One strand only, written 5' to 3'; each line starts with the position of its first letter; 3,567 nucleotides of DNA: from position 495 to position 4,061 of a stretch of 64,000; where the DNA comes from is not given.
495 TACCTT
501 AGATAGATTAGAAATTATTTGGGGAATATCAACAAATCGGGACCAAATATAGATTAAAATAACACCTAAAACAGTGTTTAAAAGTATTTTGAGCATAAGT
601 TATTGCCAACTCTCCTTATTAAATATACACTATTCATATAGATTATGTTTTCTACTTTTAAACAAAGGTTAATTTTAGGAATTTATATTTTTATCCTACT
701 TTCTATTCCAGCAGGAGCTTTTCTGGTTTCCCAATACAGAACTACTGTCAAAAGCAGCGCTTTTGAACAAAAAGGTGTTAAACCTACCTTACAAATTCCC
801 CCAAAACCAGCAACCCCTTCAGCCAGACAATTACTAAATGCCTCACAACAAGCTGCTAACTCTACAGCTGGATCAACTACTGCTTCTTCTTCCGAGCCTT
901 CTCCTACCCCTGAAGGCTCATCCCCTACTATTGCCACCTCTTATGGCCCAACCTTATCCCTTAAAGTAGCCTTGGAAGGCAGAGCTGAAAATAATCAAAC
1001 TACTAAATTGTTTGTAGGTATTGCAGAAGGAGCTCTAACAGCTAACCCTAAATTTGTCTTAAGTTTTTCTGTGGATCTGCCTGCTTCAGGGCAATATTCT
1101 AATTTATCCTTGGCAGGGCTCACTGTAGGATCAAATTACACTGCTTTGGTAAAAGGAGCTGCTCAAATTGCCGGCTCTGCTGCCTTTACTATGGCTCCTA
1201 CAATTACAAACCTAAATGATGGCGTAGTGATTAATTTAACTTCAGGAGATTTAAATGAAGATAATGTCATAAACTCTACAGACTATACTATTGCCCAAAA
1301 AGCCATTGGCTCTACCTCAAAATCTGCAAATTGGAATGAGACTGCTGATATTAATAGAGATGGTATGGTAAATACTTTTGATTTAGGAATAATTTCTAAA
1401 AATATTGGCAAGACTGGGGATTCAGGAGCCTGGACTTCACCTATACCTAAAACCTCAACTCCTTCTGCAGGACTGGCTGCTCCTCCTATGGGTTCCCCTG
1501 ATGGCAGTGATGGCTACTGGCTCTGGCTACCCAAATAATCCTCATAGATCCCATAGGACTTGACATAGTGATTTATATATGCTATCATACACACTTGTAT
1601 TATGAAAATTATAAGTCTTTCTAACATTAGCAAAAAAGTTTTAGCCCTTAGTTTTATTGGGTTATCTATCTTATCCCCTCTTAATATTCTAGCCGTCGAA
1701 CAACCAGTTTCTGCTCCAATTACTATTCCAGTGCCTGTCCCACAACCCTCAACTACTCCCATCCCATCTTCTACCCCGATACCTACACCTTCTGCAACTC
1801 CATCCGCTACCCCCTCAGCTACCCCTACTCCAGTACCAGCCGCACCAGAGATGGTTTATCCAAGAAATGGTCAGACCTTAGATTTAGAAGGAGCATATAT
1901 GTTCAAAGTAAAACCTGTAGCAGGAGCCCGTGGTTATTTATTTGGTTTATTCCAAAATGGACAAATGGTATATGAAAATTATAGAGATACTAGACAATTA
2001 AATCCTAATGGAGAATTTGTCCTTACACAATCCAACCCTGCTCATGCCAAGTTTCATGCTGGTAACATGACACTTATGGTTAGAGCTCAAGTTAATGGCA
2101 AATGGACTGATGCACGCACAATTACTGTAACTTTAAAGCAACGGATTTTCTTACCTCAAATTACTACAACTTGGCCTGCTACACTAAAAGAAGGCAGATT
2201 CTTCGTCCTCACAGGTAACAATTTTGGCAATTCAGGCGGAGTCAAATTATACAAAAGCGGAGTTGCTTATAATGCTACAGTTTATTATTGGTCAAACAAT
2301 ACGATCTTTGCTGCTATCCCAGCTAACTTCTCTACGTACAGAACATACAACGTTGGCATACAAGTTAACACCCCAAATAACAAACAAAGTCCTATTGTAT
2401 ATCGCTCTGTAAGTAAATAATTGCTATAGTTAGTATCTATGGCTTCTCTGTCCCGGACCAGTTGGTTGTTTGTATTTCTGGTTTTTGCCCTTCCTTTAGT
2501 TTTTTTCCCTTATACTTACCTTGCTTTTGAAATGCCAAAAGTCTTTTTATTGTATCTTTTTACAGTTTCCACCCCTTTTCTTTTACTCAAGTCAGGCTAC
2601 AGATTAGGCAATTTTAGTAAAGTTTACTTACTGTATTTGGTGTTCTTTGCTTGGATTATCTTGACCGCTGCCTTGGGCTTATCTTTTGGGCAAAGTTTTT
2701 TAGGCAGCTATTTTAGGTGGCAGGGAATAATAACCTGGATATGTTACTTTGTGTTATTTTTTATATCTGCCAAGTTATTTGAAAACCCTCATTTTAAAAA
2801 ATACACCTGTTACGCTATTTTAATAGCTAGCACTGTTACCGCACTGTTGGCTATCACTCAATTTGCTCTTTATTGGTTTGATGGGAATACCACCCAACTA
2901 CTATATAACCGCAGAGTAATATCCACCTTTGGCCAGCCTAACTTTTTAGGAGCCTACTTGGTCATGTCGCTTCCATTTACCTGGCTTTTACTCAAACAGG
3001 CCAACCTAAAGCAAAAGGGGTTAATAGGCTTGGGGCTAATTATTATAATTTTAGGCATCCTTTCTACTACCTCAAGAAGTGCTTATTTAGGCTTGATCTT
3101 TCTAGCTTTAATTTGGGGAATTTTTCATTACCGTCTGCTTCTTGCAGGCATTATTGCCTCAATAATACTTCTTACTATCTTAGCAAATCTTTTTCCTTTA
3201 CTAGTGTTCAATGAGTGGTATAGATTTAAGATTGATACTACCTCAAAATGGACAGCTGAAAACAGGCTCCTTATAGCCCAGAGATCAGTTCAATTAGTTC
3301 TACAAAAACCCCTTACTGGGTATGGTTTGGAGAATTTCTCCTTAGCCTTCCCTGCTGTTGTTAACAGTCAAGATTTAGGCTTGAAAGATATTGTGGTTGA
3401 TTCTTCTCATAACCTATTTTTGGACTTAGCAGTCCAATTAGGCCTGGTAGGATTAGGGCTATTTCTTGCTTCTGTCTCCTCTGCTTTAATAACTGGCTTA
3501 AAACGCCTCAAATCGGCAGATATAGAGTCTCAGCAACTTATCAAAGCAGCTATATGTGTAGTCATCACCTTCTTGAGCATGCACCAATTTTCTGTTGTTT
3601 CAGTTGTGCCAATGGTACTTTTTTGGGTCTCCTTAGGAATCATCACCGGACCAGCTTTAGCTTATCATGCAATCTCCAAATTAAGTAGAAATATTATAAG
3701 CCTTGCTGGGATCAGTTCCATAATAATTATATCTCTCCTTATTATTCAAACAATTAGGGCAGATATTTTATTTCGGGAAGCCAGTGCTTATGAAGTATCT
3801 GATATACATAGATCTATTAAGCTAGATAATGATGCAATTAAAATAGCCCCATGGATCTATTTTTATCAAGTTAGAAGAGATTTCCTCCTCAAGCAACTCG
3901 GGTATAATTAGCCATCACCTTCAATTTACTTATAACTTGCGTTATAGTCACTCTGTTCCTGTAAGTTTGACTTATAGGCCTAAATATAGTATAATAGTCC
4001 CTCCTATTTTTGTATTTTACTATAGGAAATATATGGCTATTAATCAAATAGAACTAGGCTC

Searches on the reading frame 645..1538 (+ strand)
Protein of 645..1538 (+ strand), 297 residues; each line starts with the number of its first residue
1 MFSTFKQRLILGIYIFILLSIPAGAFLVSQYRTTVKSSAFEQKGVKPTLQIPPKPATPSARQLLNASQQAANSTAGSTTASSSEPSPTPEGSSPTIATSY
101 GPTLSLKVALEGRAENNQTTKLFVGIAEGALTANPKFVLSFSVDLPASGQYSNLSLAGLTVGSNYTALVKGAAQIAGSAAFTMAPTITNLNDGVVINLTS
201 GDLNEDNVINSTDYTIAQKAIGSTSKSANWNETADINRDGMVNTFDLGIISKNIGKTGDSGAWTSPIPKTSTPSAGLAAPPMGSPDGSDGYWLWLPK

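Call 7: search_protein_families(library=pfam, proteins=[window:645-1538:+], max_evalue=0.01)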
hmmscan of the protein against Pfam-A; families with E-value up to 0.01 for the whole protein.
window:645-1538:+ (297 aa): 1 family
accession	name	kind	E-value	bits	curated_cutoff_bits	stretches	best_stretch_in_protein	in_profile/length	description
PF00404.24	Dockerin_1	-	9.9e-11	42.1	22.9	1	201-254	2-56/57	Dockerin type I domain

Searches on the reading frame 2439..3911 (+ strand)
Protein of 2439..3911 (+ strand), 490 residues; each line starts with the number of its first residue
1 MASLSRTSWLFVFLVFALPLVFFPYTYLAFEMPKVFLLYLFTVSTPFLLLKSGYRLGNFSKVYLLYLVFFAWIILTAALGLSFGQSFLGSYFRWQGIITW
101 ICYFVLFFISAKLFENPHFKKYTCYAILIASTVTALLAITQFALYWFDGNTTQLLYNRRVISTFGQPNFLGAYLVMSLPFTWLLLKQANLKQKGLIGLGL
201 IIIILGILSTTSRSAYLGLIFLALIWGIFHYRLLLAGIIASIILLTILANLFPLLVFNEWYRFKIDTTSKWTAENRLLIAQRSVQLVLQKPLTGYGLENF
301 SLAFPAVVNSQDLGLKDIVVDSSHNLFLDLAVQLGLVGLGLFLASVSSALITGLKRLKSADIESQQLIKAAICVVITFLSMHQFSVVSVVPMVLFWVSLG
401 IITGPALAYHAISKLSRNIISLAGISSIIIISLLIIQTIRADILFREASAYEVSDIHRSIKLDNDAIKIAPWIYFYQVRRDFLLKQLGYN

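Call 7: search_protein_families(library=pfam, proteins=[window:2439-3911:+], max_evalue=0.01)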
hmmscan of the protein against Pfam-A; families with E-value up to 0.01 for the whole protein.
window:2439-3911:+ (490 aa): 1 family
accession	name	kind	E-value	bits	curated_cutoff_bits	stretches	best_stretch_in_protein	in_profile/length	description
PF04932.20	Wzy_C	-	4.9e-18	65.8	31.7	1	199-343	2-149/149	O-Antigen ligase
